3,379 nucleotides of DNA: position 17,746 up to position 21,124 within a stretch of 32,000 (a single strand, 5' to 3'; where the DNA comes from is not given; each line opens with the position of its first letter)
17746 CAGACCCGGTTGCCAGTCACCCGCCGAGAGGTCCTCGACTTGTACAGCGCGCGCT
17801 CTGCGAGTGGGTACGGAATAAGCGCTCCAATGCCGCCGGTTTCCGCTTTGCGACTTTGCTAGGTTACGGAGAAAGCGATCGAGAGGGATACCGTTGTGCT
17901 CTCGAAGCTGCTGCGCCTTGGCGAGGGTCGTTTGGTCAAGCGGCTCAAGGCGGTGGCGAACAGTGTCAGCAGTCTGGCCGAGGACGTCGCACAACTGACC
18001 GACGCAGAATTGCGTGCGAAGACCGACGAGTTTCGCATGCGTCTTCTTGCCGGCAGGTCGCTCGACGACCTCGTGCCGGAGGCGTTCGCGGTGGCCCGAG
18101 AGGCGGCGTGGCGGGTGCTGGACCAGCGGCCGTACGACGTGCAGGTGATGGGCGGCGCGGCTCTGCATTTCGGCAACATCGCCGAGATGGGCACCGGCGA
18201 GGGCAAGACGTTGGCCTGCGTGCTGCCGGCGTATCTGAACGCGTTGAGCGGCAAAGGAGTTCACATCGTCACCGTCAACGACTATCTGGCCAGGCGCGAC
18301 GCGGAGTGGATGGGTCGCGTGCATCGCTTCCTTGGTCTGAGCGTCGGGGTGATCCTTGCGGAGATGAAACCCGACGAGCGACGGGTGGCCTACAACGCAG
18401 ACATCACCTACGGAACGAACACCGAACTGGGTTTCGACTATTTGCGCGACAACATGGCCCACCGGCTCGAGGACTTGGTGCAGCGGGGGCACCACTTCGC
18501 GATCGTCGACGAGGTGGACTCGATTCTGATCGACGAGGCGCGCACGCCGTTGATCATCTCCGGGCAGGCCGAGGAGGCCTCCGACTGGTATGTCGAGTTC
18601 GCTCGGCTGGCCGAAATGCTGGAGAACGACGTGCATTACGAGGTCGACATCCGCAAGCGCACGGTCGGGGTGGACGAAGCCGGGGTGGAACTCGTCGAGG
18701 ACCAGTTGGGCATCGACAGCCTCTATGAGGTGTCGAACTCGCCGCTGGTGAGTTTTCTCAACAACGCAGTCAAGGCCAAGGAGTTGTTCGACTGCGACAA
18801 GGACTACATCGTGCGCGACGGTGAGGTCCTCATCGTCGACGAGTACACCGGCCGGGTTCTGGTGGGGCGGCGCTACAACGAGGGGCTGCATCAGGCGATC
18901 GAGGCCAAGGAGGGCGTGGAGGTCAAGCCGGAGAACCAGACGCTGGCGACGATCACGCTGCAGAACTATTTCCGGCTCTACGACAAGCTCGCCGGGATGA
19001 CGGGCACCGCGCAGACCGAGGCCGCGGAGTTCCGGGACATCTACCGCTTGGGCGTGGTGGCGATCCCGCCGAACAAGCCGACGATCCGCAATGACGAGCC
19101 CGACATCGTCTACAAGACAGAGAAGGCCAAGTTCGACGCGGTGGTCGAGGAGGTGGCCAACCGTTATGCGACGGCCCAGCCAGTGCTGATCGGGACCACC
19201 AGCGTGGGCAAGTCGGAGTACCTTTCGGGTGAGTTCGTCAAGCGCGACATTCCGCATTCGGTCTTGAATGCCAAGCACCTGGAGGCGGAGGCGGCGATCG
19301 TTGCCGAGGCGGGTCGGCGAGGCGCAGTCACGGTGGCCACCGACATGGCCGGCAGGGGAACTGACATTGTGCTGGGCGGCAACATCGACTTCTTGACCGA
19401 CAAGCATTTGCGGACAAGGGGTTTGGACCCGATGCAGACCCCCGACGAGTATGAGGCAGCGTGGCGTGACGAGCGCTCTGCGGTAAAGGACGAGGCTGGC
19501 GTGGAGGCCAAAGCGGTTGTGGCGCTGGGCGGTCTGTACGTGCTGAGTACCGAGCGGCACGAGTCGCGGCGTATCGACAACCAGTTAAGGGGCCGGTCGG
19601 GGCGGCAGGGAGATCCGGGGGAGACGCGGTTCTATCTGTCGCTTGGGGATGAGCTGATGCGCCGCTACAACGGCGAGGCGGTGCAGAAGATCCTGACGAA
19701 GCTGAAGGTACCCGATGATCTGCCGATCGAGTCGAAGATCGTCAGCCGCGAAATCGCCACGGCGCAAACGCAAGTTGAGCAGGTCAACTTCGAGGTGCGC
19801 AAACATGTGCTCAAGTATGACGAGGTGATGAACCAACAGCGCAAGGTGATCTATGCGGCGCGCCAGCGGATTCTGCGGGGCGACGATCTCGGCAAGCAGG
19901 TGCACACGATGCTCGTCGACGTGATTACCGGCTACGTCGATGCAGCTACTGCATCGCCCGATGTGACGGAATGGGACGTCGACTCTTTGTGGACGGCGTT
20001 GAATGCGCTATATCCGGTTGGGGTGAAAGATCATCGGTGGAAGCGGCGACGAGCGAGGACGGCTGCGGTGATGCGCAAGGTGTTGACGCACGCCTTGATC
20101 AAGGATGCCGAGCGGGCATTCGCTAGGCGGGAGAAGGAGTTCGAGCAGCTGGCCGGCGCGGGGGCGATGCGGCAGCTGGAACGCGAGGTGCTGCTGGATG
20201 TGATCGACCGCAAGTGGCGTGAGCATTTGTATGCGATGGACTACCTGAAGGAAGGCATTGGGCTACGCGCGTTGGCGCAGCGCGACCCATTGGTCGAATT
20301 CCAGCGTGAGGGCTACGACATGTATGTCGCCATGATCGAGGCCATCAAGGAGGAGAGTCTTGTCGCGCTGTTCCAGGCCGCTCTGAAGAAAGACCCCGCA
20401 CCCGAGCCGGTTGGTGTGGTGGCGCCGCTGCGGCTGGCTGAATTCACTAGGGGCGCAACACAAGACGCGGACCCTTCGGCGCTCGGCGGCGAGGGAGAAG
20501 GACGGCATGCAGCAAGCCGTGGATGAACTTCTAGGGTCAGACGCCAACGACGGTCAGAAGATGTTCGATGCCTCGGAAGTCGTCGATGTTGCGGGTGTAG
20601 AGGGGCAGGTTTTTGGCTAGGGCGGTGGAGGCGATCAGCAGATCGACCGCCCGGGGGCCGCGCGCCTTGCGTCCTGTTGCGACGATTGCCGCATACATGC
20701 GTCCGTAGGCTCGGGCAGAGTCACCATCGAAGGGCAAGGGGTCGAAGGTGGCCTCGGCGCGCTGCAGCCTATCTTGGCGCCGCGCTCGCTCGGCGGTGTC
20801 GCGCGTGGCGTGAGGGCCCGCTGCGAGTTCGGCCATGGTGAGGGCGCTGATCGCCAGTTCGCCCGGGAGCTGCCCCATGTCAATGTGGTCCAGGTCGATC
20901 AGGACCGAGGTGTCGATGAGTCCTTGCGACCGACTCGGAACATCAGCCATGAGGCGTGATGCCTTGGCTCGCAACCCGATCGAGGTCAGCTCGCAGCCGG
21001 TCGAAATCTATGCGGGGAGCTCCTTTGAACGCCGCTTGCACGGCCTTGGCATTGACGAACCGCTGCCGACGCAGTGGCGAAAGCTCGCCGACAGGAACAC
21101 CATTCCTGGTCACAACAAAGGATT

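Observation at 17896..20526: Complete but divergent SecA1-type ATPase in an accessory stretch: candidate extra SecA paralogue or relocated secA1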

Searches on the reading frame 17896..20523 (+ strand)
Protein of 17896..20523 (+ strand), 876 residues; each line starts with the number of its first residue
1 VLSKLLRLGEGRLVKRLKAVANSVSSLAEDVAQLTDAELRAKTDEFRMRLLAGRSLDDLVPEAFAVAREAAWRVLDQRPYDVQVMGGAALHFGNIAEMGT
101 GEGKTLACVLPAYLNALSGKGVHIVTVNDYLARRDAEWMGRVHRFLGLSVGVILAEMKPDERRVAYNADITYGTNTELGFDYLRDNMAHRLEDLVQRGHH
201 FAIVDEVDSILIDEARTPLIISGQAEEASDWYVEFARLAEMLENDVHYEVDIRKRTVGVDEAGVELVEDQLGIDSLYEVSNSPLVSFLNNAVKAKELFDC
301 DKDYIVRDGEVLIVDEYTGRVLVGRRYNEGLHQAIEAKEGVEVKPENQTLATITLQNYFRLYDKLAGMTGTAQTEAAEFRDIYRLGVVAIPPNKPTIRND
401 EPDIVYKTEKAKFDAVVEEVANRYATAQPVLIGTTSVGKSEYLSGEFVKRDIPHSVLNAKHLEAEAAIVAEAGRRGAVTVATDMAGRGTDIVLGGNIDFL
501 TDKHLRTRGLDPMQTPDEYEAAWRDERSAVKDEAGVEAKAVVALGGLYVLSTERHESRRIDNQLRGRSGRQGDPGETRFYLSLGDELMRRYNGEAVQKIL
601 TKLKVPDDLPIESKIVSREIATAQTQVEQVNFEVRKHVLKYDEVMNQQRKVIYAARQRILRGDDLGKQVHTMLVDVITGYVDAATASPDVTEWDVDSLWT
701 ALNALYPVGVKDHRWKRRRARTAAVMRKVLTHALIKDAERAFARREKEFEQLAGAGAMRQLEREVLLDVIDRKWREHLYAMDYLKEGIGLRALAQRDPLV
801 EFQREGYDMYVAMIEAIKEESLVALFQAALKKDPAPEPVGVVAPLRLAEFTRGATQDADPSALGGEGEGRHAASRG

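Call 4: search_protein_families(library=ncbifam, proteins=[window:17896-20523:+], max_evalue=0.001)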
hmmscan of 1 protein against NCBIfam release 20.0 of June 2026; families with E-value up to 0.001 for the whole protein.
window:17896-20523:+ (876 aa): 8 families
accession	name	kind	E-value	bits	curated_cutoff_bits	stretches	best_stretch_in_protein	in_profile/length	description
NF009538.1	PRK12904.1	equivalog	0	1169.2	814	1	2-828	2-811/814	preprotein translocase subunit SecA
TIGR00963.1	secA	equivalog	0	1124.3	800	1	24-817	1-787/787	preprotein translocase subunit SecA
NF006630.0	PRK09200.1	subfamily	5.8e-275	914.3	862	2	7-497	7-498/789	preprotein translocase subunit SecA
TIGR04397.1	SecA2_Bac_anthr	exception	3.8e-270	898.3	1085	2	7-499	6-498/774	accessory Sec system translocase SecA2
NF009536.0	PRK12901.1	equivalog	1.7e-240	801.2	1493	4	285-495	491-701/1118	preprotein translocase subunit SecA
TIGR03714.1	secA2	equivalog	3.3e-218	726.7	930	2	14-497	6-494/762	accessory Sec system translocase SecA2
NF012136.0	SecA2_Lm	equivalog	8.2e-196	652.4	1100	2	12-497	9-493/776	accessory Sec system translocase SecA2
TIGR04221.1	SecA2_Mycobac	equivalog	1.2e-187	625.5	725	3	4-510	7-508/762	accessory Sec system translocase SecA2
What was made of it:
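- On SecA (canonical preprotein translocase ATPase; NF009538 / TIGR00963): 1169 against 814, and 1124 against 800 (call 4)
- On Mycobacterial SecA2 (TIGR04221): 625 against 725 (call 4)
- On aSec SecA2/SecY2 system (TIGR03714): 727 against 930 (call 4).
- Closest known: Accessory Sec. Different: It falls below every one of those model cut-offs (call 4).
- Checked: NCBIfam SecA equivalogs NF009538 (1169 bits, cut-off 814) and TIGR00963 (1124, cut-off 800); mycobacterial SecA2 model TIGR04221 scores 625, below its cut-off of 725 (call 4).
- SecA equivalogs pass their cut-offs and the SecA2 model fails (call 4).
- Tried and rejected: SecA2 membership is rejected (call 4).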

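Call 5: search_protein_families(library=pfam, proteins=[window:17896-20523:+], max_evalue=0.001)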
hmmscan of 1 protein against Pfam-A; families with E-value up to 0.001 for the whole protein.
window:17896-20523:+ (876 aa): 5 families
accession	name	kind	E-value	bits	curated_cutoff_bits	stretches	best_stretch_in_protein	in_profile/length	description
PF07517.20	SecA_DEAD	-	6.2e-128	426.5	24.6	1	5-380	4-290/290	SecA DEAD-like domain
PF21090.3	P-loop_SecA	-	1.9e-83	279.5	27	1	395-608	1-205/205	SecA P-loop domain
PF07516.18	SecA_SW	-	5.2e-65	219.7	26.7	1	610-828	1-199/200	SecA Wing and Scaffold domain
PF01043.26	SecA_PP_bind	-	3.8e-36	124.5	23.5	1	228-336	2-110/110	SecA preprotein cross-linking domain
PF00270.35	DEAD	-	5e-05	23.5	26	1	95-212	18-131/167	DEAD/DEAH box helicase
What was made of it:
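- On Mycobacterial SecA2 (TIGR04221): The wing/scaffold domain matches positions 1-199 of the 200-position profile (call 5).
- Checked: Pfam finds SecA_DEAD, PP_bind, P-loop_SecA and SecA_SW (call 5).
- All four domains are found (call 5).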

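Call 6: find_homologous_proteins(query=window:17896-20523:+, max_evalue=1e-50)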
Query window:17896-20523:+ (876 aa): 8000 proteins with E <= 1e-50 among 8000 candidates; the best 120 are listed.
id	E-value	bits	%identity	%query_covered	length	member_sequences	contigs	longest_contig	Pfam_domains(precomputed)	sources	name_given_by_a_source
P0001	0.0e+0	1724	91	98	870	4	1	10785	PF07517.21,PF07516.19,PF21090.4,PF01043.27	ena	-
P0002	0.0e+0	1598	86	94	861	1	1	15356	PF07517.21,PF00270.36,PF07516.19,PF21090.4,PF01043.27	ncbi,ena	-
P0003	0.0e+0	1414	74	99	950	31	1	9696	PF07517.21,PF07516.19,PF21090.4,PF01043.27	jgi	jgi:preprotein translocase subunit SecA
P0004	0.0e+0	1411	74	96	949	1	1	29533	PF07517.21,PF07516.19,PF21090.4,PF01043.27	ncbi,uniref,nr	ncbi:preprotein translocase subunit SecA [Mycobacterium sp. SP-6446]|uniref:preprotein translocase s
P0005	0.0e+0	1409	74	96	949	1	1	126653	PF07517.21,PF07516.19,PF21090.4,PF01043.27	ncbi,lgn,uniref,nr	ncbi:preprotein translocase subunit SecA [Mycobacterium sp. IS-836]|uniref:preprotein translocase su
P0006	0.0e+0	1408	74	96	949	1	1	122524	PF07517.21,PF07516.19,PF21090.4,PF01043.27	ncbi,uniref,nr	ncbi:preprotein translocase subunit SecA [Mycobacterium sp. IS-2888]|uniref:preprotein translocase s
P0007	0.0e+0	1408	74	97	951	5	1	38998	PF07517.21,PF07516.19,PF21090.4,PF01043.27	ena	-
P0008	0.0e+0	1407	74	96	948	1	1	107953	PF07517.21,PF07516.19,PF21090.4,PF01043.27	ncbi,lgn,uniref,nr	ncbi:preprotein translocase subunit SecA [Mycobacterium sp. IS-1264]|uniref:preprotein translocase s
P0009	0.0e+0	1407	75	97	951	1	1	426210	PF07517.21,PF07516.19,PF21090.4,PF01043.27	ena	-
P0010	0.0e+0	1404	74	98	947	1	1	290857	PF07517.21,PF07516.19,PF21090.4,PF01043.27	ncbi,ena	-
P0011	0.0e+0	1404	74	94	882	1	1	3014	PF07517.21,PF07516.19,PF21090.4,PF01043.27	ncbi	-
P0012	0.0e+0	1401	73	99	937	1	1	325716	PF07517.21,PF07516.19,PF21090.4,PF01043.27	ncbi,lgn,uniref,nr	ncbi:preprotein translocase subunit SecA [Mycobacterium sp. 663a-19]|uniref:preprotein translocase s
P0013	0.0e+0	1400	74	97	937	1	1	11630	PF07517.21,PF07516.19,PF21090.4,PF01043.27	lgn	-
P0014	0.0e+0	1400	74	96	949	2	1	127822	PF07517.21,PF07516.19,PF21090.4,PF01043.27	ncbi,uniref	ncbi:preprotein translocase subunit SecA [Mycobacterium heidelbergense]|uniref:preprotein translocas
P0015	0.0e+0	1400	74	96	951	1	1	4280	PF07517.21,PF07516.19,PF21090.4,PF01043.27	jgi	jgi:preprotein translocase subunit SecA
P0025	0.0e+0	1392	73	97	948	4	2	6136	PF07517.21,PF07516.19,PF21090.4,PF01043.27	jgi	-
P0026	0.0e+0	1392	74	96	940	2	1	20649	PF07517.21,PF07516.19,PF21090.4,PF01043.27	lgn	-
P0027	0.0e+0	1392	75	94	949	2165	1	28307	PF07517.21,PF07516.19,PF21090.4,PF01043.27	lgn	-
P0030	0.0e+0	1391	74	97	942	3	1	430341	PF07517.21,PF07516.19,PF21090.4,PF01043.27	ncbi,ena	-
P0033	0.0e+0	1390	73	98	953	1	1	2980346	PF07517.21,PF07516.19,PF21090.4,PF01043.27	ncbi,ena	-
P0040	0.0e+0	1389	73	97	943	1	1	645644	PF07517.21,PF07516.19,PF21090.4,PF01043.27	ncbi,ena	-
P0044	0.0e+0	1388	73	97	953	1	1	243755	PF07517.21,PF07516.19,PF21090.4,PF01043.27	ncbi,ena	-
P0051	0.0e+0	1387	73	98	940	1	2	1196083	PF07517.21,PF07516.19,PF21090.4,PF01043.27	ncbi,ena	-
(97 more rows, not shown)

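Call 12: find_encoding_contigs(protein=window:17896-20523:+, flank=10000, max_places=6)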
Protein window:17896-20523:+ (876 aa): no gene with exactly this product is on record in the collection.

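Call 13: find_encoding_contigs(protein=P0001, flank=10000, max_places=4)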
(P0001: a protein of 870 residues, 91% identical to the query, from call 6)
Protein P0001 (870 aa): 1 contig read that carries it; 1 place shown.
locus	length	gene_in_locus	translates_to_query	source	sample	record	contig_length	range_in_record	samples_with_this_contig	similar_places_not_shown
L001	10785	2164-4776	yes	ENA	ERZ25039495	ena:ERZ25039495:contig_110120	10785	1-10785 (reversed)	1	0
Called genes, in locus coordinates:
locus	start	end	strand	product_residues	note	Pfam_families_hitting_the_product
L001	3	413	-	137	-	?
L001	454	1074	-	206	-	PF17963:Big_9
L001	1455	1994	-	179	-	PF10708:DUF2510 (weak), PF27111:Rv1352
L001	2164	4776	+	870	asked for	PF07517:SecA_DEAD, PF01043:SecA_PP_bind, PF21090:P-loop_SecA, PF07516:SecA_SW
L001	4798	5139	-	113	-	PF01850:PIN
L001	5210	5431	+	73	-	-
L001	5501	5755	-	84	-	PF01402:RHH_1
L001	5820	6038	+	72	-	PF09957:VapB_antitoxin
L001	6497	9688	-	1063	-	-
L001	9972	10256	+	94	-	-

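Call 14: find_encoding_contigs(protein=P0002, flank=10000, max_places=4)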
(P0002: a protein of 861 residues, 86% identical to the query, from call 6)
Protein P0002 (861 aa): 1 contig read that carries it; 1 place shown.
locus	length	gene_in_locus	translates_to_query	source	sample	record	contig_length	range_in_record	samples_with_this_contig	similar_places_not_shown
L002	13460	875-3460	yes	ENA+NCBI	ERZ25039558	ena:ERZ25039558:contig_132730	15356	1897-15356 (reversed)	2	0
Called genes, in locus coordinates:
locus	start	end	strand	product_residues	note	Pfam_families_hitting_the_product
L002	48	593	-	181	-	PF10708:DUF2510 (weak), PF27111:Rv1352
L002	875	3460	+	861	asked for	PF07517:SecA_DEAD, PF00270:DEAD (faint), PF01043:SecA_PP_bind, PF21090:P-loop_SecA, PF07516:SecA_SW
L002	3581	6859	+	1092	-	PF02811:PHP, PF07733:DNA_pol3_alpha, PF17657:DNA_pol3_finger, PF14579:HHH_6, PF01336:tRNA_anti-codon (faint)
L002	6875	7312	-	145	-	PF01243:PNPOx_N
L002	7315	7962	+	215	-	PF00881:Nitroreductase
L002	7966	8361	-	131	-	PF07080:DUF1348 (weak), PF07366:SnoaL (faint), PF12680:SnoaL_2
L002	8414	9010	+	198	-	PF00440:TetR_N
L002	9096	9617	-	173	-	PF00588:SpoU_methylase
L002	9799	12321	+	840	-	PF26990:DUF8316, PF00672:HAMP (faint), PF02518:HATPase_c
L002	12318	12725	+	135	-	PF03259:Robl_LC7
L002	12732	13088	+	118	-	PF05331:DUF742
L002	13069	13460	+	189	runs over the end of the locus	PF03029:ATP_bind_1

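Call 15: find_related_loci(query=window:17896-20523:+, collection=genome_contigs, flank=10000)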
Query window:17896-20523:+ (876 aa) in genome_contigs; peptide patterns used: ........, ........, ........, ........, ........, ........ (x = any residue, [..] = any of these).
600 stretches matched a pattern (row limit reached: there are more); 595 encode a relative of the query (tblastn E <= 1e-3); the best 80 are kept; 80 distinct loci.
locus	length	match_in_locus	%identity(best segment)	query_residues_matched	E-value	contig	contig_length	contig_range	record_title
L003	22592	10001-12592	73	1-859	0e+0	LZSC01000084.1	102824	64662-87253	Mycobacterium sp. 1100029.7 contig_98, whole genome shotgun sequence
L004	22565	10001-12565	74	1-850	0e+0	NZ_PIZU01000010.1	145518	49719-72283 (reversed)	Mycobacterium hubeiense strain QGD101 scaffold10, whole genome shotgun sequence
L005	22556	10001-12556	73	1-850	0e+0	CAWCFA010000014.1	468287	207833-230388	MAG: uncultured Actinomycetota bacterium isolate MFD09495.bin.1.76 genome assembly, contig: contig_7867, whole genome sh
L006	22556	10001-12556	73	1-850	0e+0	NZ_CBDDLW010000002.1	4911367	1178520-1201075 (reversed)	MAG: Mycobacterium sp. isolate 72f5c6ca-7d18-4f79-b019-ef57720e5d21 contig_2, whole genome shotgun sequence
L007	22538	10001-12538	74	1-844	0e+0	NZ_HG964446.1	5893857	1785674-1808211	Mycobacterium triplex strain DSM 44626, whole genome shotgun sequence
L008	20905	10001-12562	73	1-852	0e+0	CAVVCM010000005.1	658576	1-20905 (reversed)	MAG: uncultured Actinomycetota bacterium isolate MFD02416.bin.1.194 genome assembly, contig: contig_10904, whole genome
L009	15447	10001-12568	73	1-854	0e+0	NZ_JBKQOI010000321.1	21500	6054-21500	MAG: Mycobacterium sp. isolate LASYr2D2E2F__bin_6 LASYr2D2E2F_000000247465, whole genome shotgun sequence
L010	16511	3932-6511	72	1-860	0e+0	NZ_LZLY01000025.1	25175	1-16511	Mycobacterium sp. 1081908.1 contig_120, whole genome shotgun sequence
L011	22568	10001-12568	73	1-854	0e+0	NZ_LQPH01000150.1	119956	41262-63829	Mycobacterium nebraskense strain DSM 44803 contig_63, whole genome shotgun sequence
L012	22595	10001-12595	73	1-860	0e+0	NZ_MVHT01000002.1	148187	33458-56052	Mycobacterium intermedium strain DSM 44049 NODE_2_length_148187_cov_26.6373, whole genome shotgun sequence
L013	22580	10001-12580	72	1-859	0e+0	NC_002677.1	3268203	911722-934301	Mycobacterium leprae TN, complete sequence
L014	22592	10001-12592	72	1-862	0e+0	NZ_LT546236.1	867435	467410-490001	Mycobacterium interjectum strain ATCC 51457T, whole genome shotgun sequence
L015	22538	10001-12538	74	1-844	0e+0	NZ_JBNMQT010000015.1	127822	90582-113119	Mycobacterium heidelbergense strain EL_135 contig00015, whole genome shotgun sequence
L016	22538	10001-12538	73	1-844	0e+0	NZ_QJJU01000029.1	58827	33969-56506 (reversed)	Mycolicibacterium moriokaense strain GAS496 Ga0206403_129, whole genome shotgun sequence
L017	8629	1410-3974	73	1-850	0e+0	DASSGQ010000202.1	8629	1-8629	MAG TPA_asm: Mycobacterium sp. isolate SMAG_U1037 k141_166510, whole genome shotgun sequence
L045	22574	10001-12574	71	1-853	0e+0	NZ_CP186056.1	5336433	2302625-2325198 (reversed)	Mycobacterium sp. WMMD1722 chromosome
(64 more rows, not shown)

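Call 16: search_dna_similar(query=window:17896-20523:+, collection=plasmids, mode=protein, max_rows=20)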
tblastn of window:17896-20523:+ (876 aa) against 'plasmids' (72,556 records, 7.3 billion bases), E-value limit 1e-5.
Records with a match: 148; places in all: 157; records where one place covers at least 80% of the query: 108.
Best place of each record, by identity: 60-80% 3; <60% 145.
By first word of the organism name: Lactobacillus 12; Clostridium 11; Staphylococcus 11; Escherichia 9; Rhizobium 5; Sinorhizobium 5; Listeria 4; Acinetobacter 4; Variovorax 4; Candidatus 4; and 55 more.
By predicted mobility (MOB-suite, as given by PLSDB): non-mobilizable 131; mobilizable 11; conjugative 6.
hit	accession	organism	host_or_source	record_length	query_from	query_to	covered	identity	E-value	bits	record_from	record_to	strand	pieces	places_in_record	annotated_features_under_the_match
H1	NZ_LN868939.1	Nocardia farcinica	not known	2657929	2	841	96%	70.5%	0e+0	1193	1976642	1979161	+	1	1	none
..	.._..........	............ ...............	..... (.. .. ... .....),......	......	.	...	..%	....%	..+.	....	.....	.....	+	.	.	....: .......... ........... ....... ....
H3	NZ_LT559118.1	Nonomuraea gerenzanensis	-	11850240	1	875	100%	60.9%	0e+0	1048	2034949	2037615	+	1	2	none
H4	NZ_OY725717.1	Collinsella aerofaciens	-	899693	1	861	98%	48.9%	0e+0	792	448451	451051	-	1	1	secA: preprotein translocase subunit SecA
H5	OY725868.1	Subdoligranulum variabile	-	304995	1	844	96%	48.0%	0e+0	788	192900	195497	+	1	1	record has no annotation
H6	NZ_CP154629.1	Acetoanaerobium noterae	cell culture,Sludge of a digestion ...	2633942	14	836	94%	49.1%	0e+0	786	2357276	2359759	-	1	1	none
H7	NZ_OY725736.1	Monoglobus pectinilyticus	-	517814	1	864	99%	46.7%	0e+0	784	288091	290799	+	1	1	secA: preprotein translocase subunit SecA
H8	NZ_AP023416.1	Vescimonas fastidiosa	Homo sapiens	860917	1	833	95%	48.1%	0e+0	753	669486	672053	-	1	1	secA: preprotein translocase subunit SecA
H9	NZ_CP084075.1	Fusobacterium vincentii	-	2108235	1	834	95%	47.5%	0e+0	756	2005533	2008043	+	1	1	none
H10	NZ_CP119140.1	Neisseria gonorrhoeae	Homo sapiens,whole organism,blood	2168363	12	845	95%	47.5%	0e+0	727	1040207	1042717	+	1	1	none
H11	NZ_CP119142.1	Neisseria gonorrhoeae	Homo sapiens,whole organism,synovial ...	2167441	12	845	95%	47.5%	0e+0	727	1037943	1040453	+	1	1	none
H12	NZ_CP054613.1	Paenibacillus cellulosilyticus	cell culture,soil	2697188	1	868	99%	45.6%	0e+0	726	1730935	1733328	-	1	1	none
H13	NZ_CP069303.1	Shinella sp. PSBB067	monoisolate,Minnesota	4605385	4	830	94%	47.7%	0e+0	717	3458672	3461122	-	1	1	none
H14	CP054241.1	Escherichia coli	Homo sapiens,bone infection of foot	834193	1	859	98%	45.9%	0e+0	736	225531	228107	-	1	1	secA: preprotein translocase subunit SecA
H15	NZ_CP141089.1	Escherichia coli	Homo sapiens,Infected Human Urine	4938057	1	859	98%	45.9%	0e+0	735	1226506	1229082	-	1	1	none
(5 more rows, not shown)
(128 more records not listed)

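Call 67: search_dna_similar(query=window:17896-20523:+, collection=phages, mode=protein, max_rows=10)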
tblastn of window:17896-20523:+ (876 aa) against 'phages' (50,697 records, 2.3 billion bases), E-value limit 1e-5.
Records with a match: 31; places in all: 31; records where one place covers at least 80% of the query: 15.
Best place of each record, by identity: 60-80% 1; <60% 30.
By first word of the organism name: Bacteriophage 11; Listeria 11; Staphylococcus 4; Acinetobacter 2; Salmonella 1; Enterococcus 1; Escherichia 1.
By host as written in the record: - 13; Listeria monocytogenes 11; Staphylococcus aureus 4; Homo sapiens 1; Enterococcus faecalis 1; Escherichia coli O157:H7 ATCC 43895 1.
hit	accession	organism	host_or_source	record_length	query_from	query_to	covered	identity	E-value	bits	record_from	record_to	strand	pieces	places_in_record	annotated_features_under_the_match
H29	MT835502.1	Bacteriophage sp.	human fecal samples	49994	2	875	100%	45.7%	0e+0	729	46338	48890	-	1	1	record has no annotation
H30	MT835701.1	Bacteriophage sp.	human fecal samples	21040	1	876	100%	45.0%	0e+0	725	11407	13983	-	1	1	record has no annotation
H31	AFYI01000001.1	Salmonella enterica subsp. enterica serovar Infantis str. ...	Homo sapiens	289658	1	859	98%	45.9%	0e+0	734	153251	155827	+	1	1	preprotein translocase, SecA subunit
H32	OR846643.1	Enterococcus phage Efs 1-1-1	Enterococcus faecalis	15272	17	840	94%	47.0%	0e+0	726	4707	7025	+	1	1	record has no annotation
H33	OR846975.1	Listeria phage LM 4-11-1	Listeria monocytogenes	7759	1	840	96%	45.8%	0e+0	713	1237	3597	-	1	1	record has no annotation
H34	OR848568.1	Listeria phage LM 4-14-1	Listeria monocytogenes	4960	1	840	96%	45.8%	0e+0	713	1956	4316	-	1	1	record has no annotation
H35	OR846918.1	Listeria phage LM 4-11-1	Listeria monocytogenes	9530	1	840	96%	45.8%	0e+0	713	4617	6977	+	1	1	record has no annotation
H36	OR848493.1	Listeria phage LM 4-14-1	Listeria monocytogenes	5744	1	840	96%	45.8%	0e+0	713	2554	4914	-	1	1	record has no annotation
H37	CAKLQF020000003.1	Acinetobacter phage MD-2021a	not known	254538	12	837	94%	46.2%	0e+0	715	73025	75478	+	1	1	secA: preprotein translocase subunit SecA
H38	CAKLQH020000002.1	Acinetobacter phage MD-2021a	not known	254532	12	837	94%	46.2%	0e+0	715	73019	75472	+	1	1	secA: preprotein translocase subunit SecA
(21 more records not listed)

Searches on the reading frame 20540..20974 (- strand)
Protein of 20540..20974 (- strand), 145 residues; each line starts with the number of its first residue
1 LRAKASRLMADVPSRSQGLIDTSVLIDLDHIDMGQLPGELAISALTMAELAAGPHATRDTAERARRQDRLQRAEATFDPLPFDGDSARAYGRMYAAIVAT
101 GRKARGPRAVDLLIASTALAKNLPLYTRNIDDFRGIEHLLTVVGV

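Call 10: search_protein_families(library=ncbifam, proteins=[window:20540-20974:-], max_evalue=0.00001)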
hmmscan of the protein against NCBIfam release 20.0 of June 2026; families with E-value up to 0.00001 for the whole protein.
window:20540-20974:- (145 aa): 2 families
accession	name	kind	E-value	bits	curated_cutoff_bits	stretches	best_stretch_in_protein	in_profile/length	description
NF047863.1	VapCLeptosp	equivalog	1.6e-11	44.6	140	1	38-139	29-124/130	type II toxin-antitoxin system tRNA(fMet)-specific endonuclease VapC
NF047959.1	TA_toxin_VapC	equivalog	1.8e-06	28.1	80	0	19-139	2-122/125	type II toxin-antitoxin system VapC family toxin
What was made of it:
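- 20537..20974 (-): VapC (PIN) toxin, convergent with secA and 10 nt from its stop codon. call 10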

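Call 65: search_protein_families(library=padloc, proteins=[window:20540-20974:-], max_evalue=0.01)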
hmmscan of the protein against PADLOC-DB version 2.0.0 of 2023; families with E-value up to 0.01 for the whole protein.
window:20540-20974:- (145 aa): 0 families
